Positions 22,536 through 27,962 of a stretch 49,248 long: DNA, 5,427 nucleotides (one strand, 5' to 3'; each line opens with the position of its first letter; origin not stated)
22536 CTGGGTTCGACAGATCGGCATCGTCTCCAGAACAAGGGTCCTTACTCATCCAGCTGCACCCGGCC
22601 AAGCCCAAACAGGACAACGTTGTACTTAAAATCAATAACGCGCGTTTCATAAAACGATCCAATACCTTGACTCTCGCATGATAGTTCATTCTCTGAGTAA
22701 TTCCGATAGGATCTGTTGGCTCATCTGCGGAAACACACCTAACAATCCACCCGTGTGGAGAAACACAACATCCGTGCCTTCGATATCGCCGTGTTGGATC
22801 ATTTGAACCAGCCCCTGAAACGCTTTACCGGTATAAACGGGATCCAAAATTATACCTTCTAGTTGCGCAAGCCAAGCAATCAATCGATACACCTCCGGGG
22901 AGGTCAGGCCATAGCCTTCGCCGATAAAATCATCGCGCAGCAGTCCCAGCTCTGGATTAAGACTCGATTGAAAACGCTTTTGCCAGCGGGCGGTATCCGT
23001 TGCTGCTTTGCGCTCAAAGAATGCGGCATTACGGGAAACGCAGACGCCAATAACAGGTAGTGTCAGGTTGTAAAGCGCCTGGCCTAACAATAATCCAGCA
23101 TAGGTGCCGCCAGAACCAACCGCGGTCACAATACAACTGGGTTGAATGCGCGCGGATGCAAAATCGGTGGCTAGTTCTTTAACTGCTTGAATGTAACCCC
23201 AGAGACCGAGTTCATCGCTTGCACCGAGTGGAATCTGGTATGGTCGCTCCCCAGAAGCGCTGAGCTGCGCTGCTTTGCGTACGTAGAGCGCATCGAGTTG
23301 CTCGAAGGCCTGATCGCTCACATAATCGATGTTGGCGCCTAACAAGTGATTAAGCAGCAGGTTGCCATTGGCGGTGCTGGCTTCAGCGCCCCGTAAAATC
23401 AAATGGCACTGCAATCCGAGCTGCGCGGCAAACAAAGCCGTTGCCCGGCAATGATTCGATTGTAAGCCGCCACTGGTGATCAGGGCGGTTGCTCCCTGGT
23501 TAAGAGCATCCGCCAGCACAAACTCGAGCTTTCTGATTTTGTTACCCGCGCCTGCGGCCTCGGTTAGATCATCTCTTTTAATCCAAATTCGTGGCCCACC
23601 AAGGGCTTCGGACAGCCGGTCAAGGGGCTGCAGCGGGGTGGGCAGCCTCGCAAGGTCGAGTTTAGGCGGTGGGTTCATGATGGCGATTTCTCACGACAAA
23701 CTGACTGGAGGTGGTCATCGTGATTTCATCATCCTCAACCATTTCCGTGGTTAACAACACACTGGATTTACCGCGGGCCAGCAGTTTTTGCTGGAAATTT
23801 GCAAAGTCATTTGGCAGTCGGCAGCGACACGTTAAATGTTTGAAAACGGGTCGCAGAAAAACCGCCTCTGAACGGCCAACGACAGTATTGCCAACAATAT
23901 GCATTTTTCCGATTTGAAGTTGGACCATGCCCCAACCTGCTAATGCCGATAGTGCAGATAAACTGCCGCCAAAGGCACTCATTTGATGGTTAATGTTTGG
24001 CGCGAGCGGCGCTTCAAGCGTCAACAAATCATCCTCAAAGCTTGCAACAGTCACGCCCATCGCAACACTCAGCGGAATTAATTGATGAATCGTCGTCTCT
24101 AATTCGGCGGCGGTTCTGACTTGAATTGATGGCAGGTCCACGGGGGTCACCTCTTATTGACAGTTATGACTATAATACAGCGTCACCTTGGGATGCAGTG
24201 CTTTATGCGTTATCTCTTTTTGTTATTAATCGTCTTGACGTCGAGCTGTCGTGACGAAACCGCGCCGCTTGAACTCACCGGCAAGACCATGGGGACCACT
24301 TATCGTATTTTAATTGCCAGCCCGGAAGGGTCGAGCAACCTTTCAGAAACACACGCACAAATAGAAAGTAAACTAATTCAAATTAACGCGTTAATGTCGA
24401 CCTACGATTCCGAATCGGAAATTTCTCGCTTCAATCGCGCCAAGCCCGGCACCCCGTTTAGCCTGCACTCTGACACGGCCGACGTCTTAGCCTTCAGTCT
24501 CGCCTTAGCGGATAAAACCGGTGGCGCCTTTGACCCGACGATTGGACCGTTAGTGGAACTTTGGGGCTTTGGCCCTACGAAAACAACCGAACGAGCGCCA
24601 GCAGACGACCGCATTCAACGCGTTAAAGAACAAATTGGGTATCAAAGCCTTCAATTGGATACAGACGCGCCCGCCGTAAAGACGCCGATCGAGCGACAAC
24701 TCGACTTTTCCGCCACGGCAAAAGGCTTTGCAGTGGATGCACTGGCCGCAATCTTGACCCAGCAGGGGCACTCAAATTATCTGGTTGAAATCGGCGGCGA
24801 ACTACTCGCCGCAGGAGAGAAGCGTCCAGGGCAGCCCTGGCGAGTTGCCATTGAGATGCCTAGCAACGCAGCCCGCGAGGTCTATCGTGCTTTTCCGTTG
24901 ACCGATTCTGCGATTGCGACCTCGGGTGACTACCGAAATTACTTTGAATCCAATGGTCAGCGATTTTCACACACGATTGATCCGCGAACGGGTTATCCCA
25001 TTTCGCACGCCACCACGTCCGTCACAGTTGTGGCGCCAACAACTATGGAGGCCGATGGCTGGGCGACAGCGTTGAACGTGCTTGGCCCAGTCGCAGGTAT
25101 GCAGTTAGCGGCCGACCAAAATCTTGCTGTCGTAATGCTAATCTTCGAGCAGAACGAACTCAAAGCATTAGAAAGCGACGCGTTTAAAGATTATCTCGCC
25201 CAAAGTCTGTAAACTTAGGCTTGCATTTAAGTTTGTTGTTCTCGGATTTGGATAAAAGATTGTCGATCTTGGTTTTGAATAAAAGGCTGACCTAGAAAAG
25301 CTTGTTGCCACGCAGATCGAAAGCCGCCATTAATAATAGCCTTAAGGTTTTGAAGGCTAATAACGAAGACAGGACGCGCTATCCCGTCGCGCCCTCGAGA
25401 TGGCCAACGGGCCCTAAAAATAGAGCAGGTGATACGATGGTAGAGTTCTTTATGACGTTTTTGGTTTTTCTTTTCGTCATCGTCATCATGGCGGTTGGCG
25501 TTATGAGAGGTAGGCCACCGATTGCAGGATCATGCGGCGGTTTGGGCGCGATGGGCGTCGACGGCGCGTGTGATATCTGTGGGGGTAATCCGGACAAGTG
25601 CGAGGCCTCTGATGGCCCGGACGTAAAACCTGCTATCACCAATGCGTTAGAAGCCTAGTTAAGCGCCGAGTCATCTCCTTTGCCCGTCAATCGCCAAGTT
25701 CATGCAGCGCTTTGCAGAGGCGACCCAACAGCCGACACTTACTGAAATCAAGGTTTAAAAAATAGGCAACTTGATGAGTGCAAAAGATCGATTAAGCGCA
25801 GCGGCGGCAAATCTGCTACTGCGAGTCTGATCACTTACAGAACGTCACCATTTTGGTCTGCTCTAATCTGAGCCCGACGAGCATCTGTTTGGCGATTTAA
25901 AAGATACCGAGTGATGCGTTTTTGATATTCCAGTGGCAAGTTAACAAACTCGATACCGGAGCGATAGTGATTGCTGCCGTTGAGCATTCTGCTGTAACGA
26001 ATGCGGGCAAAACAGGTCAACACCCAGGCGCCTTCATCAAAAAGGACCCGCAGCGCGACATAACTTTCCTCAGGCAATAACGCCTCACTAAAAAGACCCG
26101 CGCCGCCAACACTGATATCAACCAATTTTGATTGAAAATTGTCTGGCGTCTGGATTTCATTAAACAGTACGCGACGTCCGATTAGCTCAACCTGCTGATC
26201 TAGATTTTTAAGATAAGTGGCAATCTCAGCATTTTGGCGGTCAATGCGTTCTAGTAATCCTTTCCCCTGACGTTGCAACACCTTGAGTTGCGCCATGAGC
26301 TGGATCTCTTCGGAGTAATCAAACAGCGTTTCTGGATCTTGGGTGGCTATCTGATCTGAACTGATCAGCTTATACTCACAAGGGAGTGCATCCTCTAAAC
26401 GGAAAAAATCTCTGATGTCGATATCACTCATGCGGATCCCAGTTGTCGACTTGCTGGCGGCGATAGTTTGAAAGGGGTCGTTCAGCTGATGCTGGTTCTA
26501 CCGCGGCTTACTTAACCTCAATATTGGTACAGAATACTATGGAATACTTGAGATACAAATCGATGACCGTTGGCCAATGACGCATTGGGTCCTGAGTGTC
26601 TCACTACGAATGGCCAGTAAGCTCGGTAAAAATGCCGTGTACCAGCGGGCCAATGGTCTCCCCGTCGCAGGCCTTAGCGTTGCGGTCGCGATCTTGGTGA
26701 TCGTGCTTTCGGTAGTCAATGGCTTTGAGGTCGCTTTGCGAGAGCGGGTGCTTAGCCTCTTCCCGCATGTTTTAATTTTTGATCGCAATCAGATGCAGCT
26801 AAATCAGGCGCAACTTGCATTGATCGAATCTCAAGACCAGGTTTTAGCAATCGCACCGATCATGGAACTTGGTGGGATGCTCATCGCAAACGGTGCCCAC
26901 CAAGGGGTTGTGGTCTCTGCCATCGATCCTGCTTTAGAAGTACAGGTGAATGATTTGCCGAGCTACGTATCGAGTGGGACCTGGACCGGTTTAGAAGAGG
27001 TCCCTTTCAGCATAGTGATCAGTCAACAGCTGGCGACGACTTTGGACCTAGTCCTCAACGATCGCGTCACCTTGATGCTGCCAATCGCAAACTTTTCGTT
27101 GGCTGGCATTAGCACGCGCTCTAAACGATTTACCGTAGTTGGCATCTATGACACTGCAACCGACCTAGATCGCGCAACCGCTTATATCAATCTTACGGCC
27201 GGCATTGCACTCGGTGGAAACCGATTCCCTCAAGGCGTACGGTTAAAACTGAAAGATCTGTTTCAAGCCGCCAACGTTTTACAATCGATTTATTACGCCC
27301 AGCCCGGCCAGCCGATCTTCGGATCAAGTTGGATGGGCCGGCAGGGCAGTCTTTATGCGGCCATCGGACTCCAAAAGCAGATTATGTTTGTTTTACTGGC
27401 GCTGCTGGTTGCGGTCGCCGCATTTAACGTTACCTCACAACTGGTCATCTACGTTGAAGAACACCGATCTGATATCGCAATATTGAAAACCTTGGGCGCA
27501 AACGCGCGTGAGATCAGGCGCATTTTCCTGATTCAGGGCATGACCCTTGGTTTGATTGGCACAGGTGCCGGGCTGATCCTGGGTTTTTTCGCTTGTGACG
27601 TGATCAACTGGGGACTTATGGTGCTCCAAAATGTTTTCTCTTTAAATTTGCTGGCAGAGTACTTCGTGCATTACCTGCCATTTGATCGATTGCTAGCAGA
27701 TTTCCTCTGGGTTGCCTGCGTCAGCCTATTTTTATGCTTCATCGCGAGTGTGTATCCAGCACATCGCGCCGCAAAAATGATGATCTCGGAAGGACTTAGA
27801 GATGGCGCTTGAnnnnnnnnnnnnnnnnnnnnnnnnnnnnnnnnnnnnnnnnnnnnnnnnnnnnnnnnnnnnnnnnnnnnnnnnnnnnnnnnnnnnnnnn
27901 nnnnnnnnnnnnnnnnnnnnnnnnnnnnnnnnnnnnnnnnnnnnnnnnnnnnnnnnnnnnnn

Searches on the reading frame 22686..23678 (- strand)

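Call 10: search_protein_families(library=pfam, max_evalue=0.00001, proteins=[window:22686-23678:-])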
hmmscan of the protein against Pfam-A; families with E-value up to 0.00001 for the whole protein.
window:22686-23678:- (330 aa): 1 family
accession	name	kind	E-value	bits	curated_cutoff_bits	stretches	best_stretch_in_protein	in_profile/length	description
PF00291.31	PALP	-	1.4e-46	159.6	35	1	9-310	3-295/295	Pyridoxal-phosphate dependent enzyme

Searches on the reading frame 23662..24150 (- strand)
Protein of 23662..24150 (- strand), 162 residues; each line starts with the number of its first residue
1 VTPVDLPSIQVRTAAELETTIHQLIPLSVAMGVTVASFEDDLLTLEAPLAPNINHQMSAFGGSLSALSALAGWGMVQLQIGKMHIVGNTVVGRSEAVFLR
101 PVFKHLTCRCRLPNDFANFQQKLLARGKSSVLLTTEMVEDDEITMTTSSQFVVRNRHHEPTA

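Call 10: search_protein_families(library=pfam, max_evalue=0.00001, proteins=[window:23662-24150:-])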
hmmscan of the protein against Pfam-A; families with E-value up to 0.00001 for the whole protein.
window:23662-24150:- (162 aa): 1 family
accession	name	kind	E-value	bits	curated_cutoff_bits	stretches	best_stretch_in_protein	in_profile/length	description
PF09500.16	YiiD_C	-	4e-35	121.3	27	1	15-154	2-143/144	Putative thioesterase (yiiD_Cterm)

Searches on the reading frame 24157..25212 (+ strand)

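Call 10: search_protein_families(library=pfam, max_evalue=0.00001, proteins=[window:24157-25212:+])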
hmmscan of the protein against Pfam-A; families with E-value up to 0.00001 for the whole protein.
window:24157-25212:+ (351 aa): 1 family
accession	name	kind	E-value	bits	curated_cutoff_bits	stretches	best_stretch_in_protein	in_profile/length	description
PF02424.20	ApbE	-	4.5e-88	295.7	25.6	1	45-326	1-265/266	ApbE family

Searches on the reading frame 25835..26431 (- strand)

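Call 87: search_protein_families(library=pfam, max_evalue=0.000001, proteins=[window:25835-26431:-])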
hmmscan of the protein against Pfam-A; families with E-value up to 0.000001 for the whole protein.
window:25835-26431:- (198 aa): 1 family
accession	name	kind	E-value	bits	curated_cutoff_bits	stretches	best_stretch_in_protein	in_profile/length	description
PF07238.19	PilZ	-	2.7e-08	34.5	22.5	1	97-178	21-101/102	PilZ domain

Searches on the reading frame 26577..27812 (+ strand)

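Call 87: search_protein_families(library=pfam, max_evalue=0.000001, proteins=[window:26577-27812:+])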
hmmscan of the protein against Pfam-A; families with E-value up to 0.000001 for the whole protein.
window:26577-27812:+ (411 aa): 2 families
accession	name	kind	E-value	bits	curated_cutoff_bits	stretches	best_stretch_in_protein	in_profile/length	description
PF02687.27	FtsX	-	1.1e-16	61.4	25.5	1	272-401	2-118/120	FtsX-like permease C-terminal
PF12704.14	MacB_PCD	-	5.9e-10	40.2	27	1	30-232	5-198/207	MacB-like periplasmic core domain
